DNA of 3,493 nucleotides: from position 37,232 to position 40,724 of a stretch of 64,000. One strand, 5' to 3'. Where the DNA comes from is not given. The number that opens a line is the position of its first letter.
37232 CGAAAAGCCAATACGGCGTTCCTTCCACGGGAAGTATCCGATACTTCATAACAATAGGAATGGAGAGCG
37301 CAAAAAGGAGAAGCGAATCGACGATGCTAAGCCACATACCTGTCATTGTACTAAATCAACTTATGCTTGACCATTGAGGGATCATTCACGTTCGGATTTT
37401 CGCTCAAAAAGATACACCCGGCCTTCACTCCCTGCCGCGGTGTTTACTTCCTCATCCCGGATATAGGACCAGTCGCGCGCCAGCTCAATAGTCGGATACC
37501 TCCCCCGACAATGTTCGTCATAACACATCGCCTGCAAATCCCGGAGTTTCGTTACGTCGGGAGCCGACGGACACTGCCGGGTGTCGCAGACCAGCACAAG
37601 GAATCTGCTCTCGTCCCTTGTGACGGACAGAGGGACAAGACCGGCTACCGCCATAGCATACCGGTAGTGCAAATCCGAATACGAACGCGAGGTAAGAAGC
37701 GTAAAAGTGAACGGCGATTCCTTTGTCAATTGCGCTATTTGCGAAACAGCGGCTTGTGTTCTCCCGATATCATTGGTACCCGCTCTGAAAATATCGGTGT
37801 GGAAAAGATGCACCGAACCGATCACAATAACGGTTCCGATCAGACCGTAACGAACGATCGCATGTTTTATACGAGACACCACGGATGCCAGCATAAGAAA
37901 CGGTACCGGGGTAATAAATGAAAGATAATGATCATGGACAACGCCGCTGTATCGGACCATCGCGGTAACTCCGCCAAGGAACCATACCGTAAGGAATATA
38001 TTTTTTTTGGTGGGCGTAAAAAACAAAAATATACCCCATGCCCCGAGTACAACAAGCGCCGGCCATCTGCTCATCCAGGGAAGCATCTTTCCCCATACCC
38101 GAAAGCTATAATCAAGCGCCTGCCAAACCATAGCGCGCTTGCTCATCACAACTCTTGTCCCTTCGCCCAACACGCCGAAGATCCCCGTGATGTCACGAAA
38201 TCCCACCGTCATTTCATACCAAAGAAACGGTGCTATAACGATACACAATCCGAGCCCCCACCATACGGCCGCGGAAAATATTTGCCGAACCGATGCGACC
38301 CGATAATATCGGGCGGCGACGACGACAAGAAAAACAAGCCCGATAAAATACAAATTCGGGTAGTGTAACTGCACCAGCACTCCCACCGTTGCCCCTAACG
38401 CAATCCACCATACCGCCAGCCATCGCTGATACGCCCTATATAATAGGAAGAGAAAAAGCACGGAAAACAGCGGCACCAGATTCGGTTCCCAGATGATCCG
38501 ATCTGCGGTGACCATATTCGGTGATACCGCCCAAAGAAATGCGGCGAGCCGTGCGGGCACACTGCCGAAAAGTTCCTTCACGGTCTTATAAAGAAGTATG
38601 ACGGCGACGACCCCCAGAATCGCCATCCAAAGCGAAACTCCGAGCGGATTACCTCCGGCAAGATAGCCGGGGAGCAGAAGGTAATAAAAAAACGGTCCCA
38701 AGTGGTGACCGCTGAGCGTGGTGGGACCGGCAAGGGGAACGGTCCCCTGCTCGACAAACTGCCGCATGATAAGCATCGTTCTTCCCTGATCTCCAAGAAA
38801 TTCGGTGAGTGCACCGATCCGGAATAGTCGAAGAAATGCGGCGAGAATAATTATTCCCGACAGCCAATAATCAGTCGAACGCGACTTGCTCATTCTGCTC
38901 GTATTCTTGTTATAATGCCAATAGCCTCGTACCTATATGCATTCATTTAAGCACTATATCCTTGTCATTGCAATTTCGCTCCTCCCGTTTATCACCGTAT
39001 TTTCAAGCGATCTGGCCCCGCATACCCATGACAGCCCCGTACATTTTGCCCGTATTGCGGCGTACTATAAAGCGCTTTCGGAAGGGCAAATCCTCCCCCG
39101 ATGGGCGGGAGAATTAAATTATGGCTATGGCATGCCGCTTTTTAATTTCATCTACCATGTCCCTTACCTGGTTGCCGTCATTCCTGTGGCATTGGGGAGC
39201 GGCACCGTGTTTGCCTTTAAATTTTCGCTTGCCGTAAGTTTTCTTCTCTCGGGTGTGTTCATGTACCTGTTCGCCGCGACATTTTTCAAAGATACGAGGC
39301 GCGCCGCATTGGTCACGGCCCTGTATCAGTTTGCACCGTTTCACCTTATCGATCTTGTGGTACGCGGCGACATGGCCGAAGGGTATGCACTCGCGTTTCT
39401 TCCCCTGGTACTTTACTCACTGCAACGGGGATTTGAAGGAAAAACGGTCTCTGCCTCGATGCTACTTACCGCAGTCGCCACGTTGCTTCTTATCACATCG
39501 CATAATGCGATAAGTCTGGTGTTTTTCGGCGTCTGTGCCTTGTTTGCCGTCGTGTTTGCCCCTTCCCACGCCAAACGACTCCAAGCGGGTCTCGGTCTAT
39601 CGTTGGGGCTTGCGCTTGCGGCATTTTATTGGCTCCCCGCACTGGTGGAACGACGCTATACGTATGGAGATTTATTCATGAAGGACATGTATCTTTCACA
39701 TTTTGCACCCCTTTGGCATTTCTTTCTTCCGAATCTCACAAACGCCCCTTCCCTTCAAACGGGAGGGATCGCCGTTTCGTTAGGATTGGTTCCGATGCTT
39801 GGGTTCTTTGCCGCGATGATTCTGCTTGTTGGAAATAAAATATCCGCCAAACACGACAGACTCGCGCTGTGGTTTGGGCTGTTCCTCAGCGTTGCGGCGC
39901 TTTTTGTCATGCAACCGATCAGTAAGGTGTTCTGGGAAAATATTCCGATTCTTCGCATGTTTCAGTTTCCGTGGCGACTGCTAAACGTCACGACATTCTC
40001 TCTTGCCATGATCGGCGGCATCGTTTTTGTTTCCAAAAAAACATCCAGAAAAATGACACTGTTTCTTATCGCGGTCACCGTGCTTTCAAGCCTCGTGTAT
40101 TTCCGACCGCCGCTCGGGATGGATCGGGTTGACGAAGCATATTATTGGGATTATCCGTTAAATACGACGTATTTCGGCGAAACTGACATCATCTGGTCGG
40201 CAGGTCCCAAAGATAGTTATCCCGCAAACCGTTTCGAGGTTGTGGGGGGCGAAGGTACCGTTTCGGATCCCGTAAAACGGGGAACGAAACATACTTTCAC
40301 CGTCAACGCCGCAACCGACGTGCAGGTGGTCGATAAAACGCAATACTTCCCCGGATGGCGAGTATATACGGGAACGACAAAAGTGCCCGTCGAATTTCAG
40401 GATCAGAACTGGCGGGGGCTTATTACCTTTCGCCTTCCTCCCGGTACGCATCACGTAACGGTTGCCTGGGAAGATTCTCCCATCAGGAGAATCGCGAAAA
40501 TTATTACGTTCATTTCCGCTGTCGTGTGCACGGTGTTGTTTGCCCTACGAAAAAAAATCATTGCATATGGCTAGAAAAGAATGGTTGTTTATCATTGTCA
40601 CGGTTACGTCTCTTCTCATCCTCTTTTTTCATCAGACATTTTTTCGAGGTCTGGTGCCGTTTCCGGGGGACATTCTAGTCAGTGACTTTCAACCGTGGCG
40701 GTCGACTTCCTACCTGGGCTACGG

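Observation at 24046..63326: Five-member paralog family with conserved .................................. motifs sharing a C-terminal module with YfhO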

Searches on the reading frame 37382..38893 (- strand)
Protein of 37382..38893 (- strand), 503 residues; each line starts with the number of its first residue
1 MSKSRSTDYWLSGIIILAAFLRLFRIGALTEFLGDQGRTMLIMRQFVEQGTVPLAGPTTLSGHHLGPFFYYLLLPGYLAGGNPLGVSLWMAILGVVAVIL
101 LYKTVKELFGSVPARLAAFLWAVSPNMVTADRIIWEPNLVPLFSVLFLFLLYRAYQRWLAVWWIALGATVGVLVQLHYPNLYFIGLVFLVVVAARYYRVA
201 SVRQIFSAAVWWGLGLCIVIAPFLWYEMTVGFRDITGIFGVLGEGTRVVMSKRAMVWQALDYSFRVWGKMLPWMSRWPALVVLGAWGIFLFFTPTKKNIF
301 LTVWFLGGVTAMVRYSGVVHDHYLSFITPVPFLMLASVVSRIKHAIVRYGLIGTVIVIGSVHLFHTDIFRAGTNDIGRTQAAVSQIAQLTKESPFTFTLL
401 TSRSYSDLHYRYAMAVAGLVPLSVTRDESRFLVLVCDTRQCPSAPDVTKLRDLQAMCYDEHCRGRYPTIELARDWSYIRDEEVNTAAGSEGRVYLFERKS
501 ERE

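Call 6: search_protein_families(library=pfam, proteins=[window:37382-38893:-], max_evalue=0.01)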
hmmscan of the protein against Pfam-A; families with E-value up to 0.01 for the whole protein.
window:37382-38893:- (503 aa): 1 family
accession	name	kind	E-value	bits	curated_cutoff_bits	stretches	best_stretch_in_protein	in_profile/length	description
PF13231.12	PMT_2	-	2.5e-11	44.5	26.1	1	76-226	14-160/160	Dolichyl-phosphate-mannose-protein mannosyltransferase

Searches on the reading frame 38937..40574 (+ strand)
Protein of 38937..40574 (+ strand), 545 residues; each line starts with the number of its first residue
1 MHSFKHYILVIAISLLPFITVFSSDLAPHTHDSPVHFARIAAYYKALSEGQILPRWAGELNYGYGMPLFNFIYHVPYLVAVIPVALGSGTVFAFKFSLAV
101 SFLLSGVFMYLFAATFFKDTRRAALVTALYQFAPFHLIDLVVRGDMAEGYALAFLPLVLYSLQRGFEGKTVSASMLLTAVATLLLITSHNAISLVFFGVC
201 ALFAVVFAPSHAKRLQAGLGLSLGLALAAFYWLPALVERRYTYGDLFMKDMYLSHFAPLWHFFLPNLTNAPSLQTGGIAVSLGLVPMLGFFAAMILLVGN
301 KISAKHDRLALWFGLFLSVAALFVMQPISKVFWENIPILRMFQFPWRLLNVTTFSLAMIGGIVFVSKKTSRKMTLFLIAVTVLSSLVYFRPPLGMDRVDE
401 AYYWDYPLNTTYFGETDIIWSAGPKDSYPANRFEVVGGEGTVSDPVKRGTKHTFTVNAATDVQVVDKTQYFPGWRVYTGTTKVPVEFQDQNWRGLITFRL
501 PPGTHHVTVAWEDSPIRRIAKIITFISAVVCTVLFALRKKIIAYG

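Call 4: search_protein_families(library=pfam, proteins=[window:38937-40574:+], max_evalue=1)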
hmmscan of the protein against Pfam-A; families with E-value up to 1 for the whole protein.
window:38937-40574:+ (545 aa): 1 family
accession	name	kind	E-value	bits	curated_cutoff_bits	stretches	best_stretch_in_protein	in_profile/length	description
PF10131.15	PTPS_related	-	1.7e-08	33.9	26.4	1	77-389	10-307/621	6-pyruvoyl-tetrahydropterin synthase related domain; membrane protein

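Call 7: search_protein_families(library=ncbifam, proteins=[window:38937-40574:+], max_evalue=0.1)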
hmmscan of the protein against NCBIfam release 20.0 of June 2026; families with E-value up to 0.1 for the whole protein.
window:38937-40574:+ (545 aa): 0 families

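Call 9: find_homologous_proteins(query=window:38937-40574:+, max_evalue=0.00001)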
Query window:38937-40574:+ (545 aa): 565 proteins with E <= 0.00001 among 8000 candidates; the best 120 are listed.
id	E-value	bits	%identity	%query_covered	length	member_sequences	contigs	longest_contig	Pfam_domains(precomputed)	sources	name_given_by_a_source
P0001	0.0e+0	1220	100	100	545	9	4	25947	-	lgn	-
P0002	0.0e+0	1016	82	99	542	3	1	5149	-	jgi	jgi:hypothetical protein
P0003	2.1e-264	896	72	99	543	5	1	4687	PF10131.16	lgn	-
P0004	8.5e-264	894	71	99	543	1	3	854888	PF10131.16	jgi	-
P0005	5.5e-261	885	72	99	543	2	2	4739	PF10131.16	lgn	-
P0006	7.0e-260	881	70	99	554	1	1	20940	PF10131.16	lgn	-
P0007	3.2e-254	863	70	99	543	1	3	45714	PF10131.16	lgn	-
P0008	8.5e-254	861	68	100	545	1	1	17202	PF10131.16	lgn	-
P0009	2.0e-249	847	69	99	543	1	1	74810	PF10131.16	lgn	-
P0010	1.0e-247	841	68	100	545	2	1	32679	PF10131.16,PF11847.14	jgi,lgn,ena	-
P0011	1.1e-246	838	67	99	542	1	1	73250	PF10131.16,PF11847.14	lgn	-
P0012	4.6e-246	836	66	99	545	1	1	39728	PF10131.16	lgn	-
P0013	2.1e-245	834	67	96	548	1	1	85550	PF10131.16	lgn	-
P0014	3.8e-244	830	67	99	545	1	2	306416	PF10131.16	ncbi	-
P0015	3.2e-243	826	67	99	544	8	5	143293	PF10131.16,PF11847.14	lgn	-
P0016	1.6e-242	824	65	99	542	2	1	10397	PF10131.16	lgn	-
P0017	9.9e-241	818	65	99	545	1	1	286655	PF10131.16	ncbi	-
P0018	1.2e-240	818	66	98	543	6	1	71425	PF10131.16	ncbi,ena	ncbi:MAG: 6-pyruvoyl-tetrahydropterin synthase-related protein [Patescibacteria group bacterium]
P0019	1.2e-240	818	64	99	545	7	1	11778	PF10131.16,PF11847.14,PF09586.17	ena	-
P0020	1.4e-240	818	67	99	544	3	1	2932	PF10131.16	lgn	-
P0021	5.1e-240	816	65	99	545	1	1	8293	PF10131.16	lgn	-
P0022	2.4e-237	807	66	96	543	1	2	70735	PF10131.16,PF11847.14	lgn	-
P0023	7.7e-237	805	66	97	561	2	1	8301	PF10131.16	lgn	-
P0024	2.7e-233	794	62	99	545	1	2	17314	PF10131.16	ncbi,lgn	-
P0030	6.8e-221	753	60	99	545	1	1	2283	PF10131.16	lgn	-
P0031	1.8e-218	745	63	95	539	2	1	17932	PF10131.16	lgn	-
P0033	9.1e-215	733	61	99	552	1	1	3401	PF10131.16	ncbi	-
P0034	5.5e-209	713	57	99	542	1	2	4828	PF10131.16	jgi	jgi:uncharacterized membrane protein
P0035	7.8e-208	710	62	90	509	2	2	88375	PF10131.16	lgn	-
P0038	1.2e-203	696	60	98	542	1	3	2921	PF10131.16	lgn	-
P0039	2.5e-201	688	56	99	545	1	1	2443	PF10131.16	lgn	-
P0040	4.1e-197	674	57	94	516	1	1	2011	PF10131.16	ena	-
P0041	7.5e-197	673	57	95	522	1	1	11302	PF10131.16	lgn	-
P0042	1.5e-196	672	57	99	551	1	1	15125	PF10131.16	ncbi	-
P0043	8.4e-196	670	57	94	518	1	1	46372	PF10131.16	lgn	-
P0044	8.5e-194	663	55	97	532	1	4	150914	PF10131.16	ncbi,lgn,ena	-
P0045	1.3e-193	663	54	99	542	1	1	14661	PF10131.16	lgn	-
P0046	1.1e-190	653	54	99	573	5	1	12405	PF10131.16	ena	-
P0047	5.0e-188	644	55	93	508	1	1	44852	PF10131.16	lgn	-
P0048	4.0e-187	641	54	94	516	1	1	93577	PF10131.16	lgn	-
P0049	5.4e-187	641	53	99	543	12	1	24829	PF10131.16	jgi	-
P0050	9.7e-187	640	54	99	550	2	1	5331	PF10131.16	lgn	-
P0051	2.9e-186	638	53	99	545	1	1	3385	PF10131.16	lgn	-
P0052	1.8e-184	633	55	92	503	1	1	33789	PF10131.16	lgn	-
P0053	1.9e-184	632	54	93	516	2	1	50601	PF10131.16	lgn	-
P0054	5.6e-184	631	54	99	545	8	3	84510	PF10131.16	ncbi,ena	-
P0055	1.1e-183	630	55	98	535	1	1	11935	PF10131.16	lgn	-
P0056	2.8e-183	629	53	98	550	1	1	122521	PF10131.16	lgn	-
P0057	2.8e-183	629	54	98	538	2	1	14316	PF10131.16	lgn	-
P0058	6.3e-183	627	53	98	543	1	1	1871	PF10131.16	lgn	-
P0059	1.3e-181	623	53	97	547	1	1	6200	PF10131.16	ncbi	-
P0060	1.8e-181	623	54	95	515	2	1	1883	PF10131.16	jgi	-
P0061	1.9e-181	623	55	94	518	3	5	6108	PF10131.16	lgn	-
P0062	5.2e-180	618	54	96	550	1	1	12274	PF10131.16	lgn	-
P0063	4.3e-178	612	53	94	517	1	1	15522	PF10131.16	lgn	-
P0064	6.0e-178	611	53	94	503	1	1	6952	PF10131.16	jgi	jgi:uncharacterized membrane protein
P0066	1.2e-176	607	52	99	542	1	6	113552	PF10131.16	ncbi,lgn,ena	ncbi:MAG: 6-pyruvoyl-tetrahydropterin synthase-related protein [Patescibacteria group bacterium]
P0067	9.5e-176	604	51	98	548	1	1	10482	PF10131.16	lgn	-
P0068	1.2e-175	603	51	96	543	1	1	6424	PF10131.16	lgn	-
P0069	1.3e-175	603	53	92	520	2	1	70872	PF10131.16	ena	-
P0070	1.5e-175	603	58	85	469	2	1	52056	PF10131.16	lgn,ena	-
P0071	2.0e-175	603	52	99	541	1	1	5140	PF10131.16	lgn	-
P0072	2.4e-175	602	51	99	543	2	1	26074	PF10131.16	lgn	-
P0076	1.1e-173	597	52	93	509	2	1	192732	PF10131.16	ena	-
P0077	1.2e-173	597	50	97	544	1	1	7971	PF10131.16,PF13231.13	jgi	-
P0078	5.9e-173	595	53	94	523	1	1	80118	PF10131.16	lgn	-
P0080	4.4e-171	588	51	95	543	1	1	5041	PF10131.16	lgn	-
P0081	4.5e-171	588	50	98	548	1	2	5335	PF10131.16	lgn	-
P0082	4.5e-171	588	51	96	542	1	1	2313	PF10131.16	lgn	-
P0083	7.5e-171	588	50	95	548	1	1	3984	PF10131.16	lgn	-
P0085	2.4e-170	586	50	98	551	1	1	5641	PF10131.16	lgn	-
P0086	5.3e-170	585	53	92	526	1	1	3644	PF10131.16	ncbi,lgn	-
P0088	3.8e-169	582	50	99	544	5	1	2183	PF10131.16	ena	-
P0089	1.5e-168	580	53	97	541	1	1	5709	PF10131.16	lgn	-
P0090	1.7e-168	580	50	99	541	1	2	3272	PF10131.16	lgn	-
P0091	1.8e-168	580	51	94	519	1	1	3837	PF10131.16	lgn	-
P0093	3.9e-168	579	50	99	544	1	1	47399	PF10131.16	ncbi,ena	-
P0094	4.4e-168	578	50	99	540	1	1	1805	PF10131.16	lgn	-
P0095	6.4e-168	578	49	97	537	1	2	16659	PF10131.16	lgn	-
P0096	8.4e-168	578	49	99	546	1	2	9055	PF10131.16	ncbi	-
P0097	1.1e-167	577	50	98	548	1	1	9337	PF10131.16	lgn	-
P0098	1.3e-167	577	49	99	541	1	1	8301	PF10131.16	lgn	-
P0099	1.6e-167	577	50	99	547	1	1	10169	PF10131.16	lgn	-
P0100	4.1e-167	575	49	99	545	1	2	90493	PF10131.16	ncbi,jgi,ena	-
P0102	5.9e-167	575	50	95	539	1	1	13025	PF10131.16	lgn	-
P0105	1.6e-166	573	49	99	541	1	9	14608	PF10131.16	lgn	-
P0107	4.3e-166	572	51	98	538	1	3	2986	PF10131.16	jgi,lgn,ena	-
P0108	4.9e-166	572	49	98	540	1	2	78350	PF10131.16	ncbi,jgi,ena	-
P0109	5.6e-166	572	50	99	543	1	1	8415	PF10131.16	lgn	-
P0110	6.2e-166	571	49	95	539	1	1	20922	PF10131.16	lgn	-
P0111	6.3e-166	571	50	93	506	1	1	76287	PF10131.16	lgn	-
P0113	1.6e-165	570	53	87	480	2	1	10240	PF10131.16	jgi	jgi:hypothetical protein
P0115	2.2e-165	570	49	97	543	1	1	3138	PF10131.16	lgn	-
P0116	2.3e-165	570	48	99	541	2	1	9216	PF10131.16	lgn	-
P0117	2.6e-165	569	50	99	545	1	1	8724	PF10131.16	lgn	-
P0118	2.6e-165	569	50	98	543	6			PF10131.16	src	-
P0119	3.3e-165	569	49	99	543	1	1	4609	PF10131.16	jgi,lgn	-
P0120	4.4e-165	569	49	98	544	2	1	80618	PF10131.16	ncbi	-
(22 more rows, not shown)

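Call 27: predict_structure(alignment_id=A2)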
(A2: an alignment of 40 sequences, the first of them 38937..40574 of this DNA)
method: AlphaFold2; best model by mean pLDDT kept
length: 545 residues; sequences in the alignment: 40
mean_pLDDT: 91.9   pTM: 0.91
mean pLDDT of the five models: 91.9, 90.3, 90.0, 88.8, 86.7
residues with pLDDT >= 90: 407; 70-90: 117; 50-70: 20; < 50: 1
segments of 3 or more residues with pLDDT < 50: none
pLDDT, mean of each block of 10 residues (from residue 1): 78 94 93 91 93 89 87 93 96 97 98 96 97 95 93 98 92 93 96 95 98 97 97 90 76 89 91 87 95 96 94 98 94 84 88 98 94 96 93 91 74 73 85 96 94 97 96 94 93 94 98 93 97 86 58
secondary structure, 60 per line:
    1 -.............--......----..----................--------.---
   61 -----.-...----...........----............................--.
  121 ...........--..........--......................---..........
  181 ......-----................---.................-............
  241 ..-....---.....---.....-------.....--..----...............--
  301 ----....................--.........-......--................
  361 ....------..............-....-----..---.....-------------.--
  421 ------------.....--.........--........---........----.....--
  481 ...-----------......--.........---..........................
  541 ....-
elements in order: H2-14 H17-22 H33-48 H75-85 H90-117 H120-131 H134-143 H146-167 H171-186 H192-207 H211-227 H229-241 H244-247 H251-255 H259-263 H284-298 H305-324 H327-335 H337-342 H345-364 H371-384 H386-389 H400-404 E433-437 E440-448 E451-458 E462-469 E474-478 E481-483 E495-500 E503-511 H515-544

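Call 35: find_encoding_contigs(protein=window:38937-40574:+, flank=10000, max_places=4)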
Protein window:38937-40574:+ (545 aa): 1 contig read that carries it; 1 place shown.
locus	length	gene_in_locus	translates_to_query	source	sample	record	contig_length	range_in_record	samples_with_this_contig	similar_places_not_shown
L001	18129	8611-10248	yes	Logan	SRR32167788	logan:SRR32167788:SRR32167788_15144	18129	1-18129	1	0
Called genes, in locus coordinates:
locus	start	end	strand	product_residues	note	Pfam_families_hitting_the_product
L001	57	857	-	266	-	-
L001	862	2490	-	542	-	PF13231:PMT_2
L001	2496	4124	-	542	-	PF13231:PMT_2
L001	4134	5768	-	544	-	PF02366:PMT (weak), PF13231:PMT_2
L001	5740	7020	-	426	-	-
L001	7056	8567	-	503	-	PF13231:PMT_2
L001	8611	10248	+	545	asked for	-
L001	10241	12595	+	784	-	PF09586:YfhO (weak)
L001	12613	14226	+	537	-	PF02366:PMT (weak), PF13231:PMT_2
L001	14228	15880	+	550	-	PF02366:PMT (weak), PF13231:PMT_2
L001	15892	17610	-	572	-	-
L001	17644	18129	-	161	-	?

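Call 37: find_related_loci(query=A2, collection=genome_contigs, flank=10000)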
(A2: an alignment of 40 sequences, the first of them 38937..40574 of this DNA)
Query A2 (545 aa) in genome_contigs; peptide patterns used: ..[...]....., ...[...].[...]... (x = any residue, [..] = any of these).
159 stretches matched a pattern; 78 encode a relative of the query (tblastn E <= 1e-3); 76 distinct loci.
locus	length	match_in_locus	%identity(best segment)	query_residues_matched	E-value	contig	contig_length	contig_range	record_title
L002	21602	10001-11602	66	1-534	0e+0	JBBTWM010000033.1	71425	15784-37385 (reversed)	MAG: Patescibacteria group bacterium isolate H41-bin127_1 H41_bin127_1_000000000033, whole genome shotgun sequence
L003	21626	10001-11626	66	1-541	0e+0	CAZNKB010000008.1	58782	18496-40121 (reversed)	MAG TPA_asm: uncultured Gammaproteobacteria bacterium isolate SRP173033_co3_60 genome assembly, contig: NODE_464_length_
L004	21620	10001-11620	65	1-540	0e+0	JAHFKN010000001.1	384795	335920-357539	MAG: Candidatus Gottesmanbacteria bacterium isolate nzgw410 NODE_16_length_384796_cov_19.669238, whole genome shotgun se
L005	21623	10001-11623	67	1-540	0e+0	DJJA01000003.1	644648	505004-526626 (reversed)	MAG TPA_asm: Candidatus Gottesmanbacteria bacterium UBA6580 UBA6580_contig_80, whole genome shotgun sequence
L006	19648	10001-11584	68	1-529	0e+0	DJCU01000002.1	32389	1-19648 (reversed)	MAG TPA_asm: Candidatus Gottesmanbacteria bacterium UBA5942 UBA5942_contig_686, whole genome shotgun sequence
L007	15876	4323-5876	65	1-529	0e+0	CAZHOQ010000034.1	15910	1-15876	MAG TPA_asm: uncultured Gammaproteobacteria bacterium isolate SRP093185_co1_203 genome assembly, contig: NODE_2445_lengt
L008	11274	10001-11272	83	1-424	0e+0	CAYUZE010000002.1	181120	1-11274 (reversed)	MAG TPA_asm: uncultured Gammaproteobacteria bacterium isolate binchicken_co130_63 genome assembly, contig: NODE_146_leng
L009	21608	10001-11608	55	1-535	0e+0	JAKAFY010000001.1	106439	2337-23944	MAG: bacterium isolate WY2.bin139 NODE_250_length_106439_cov_2.005597, whole genome shotgun sequence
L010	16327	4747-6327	72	1-527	0e+0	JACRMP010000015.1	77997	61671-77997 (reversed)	MAG: Candidatus Gottesmanbacteria bacterium isolate NC_groundwater_1910_Pr3_S2p5_48_11 SR2-18-S2p5_coassembly_scaffold_1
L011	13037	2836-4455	52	1-540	0e+0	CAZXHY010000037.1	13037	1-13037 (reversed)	MAG TPA_asm: uncultured Gammaproteobacteria bacterium isolate ERP113451_co3_13 genome assembly, contig: NODE_3809_length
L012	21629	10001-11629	54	1-541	0e+0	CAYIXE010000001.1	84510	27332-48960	MAG TPA_asm: uncultured Gammaproteobacteria bacterium isolate ERP119705_co7_214 genome assembly, contig: NODE_134_length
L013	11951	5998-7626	53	1-541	0e+0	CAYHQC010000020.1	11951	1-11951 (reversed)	MAG TPA_asm: uncultured Gammaproteobacteria bacterium isolate ERP119705_co15_352 genome assembly, contig: NODE_6239_leng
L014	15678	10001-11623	52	1-540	6e-178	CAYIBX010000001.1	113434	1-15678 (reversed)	MAG TPA_asm: uncultured Gammaproteobacteria bacterium isolate ERP119705_co18_370 genome assembly, contig: NODE_77_length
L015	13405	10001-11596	51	1-530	8e-178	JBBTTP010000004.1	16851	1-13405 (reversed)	MAG: Patescibacteria group bacterium isolate H52-bin037_1 H52_bin037_1_000000000004, whole genome shotgun sequence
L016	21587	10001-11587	49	5-536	4e-170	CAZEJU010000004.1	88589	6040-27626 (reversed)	MAG TPA_asm: uncultured Gammaproteobacteria bacterium isolate binchicken_co105_439 genome assembly, contig: NODE_265_len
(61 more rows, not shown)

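Call 48: search_solved_structures(query=A2, max_evalue=10, show_alignments=3)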
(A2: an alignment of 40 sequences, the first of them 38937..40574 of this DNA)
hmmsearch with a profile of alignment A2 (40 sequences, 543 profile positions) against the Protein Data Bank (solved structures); distinct sequences matched with E-value up to 10: 0.
